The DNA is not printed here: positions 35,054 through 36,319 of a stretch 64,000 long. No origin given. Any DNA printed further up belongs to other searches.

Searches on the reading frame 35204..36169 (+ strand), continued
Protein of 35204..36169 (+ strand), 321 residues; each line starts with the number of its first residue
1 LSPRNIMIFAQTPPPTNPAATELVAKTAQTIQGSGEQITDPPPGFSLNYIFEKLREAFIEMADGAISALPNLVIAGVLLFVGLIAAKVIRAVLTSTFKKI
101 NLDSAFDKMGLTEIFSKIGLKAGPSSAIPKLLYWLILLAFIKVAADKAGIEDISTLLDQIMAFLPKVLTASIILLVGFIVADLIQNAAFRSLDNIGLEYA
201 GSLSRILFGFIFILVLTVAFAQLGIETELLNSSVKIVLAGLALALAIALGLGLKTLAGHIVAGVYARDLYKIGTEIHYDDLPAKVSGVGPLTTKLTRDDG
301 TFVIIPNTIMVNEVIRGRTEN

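Call 68: search_protein_families(library=ncbifam, proteins=[window:35204-36169:+], max_evalue=0.001)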
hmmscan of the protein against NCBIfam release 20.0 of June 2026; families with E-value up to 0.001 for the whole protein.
window:35204-36169:+ (321 aa): 3 families
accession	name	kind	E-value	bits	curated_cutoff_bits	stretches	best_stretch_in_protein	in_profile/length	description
NF033912.1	msc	subfamily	3e-18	66.2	100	1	60-199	79-218/365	mechanosensitive ion channel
NF047602.1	MscsSHelicob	equivalog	1.3e-10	41.2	400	1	158-319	4-159/260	small-conductance mechanosensitive channel MscS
NF007662.0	PRK10334.1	subfamily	1.9e-05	24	321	1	161-312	25-172/286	small-conductance mechanosensitive channel MscS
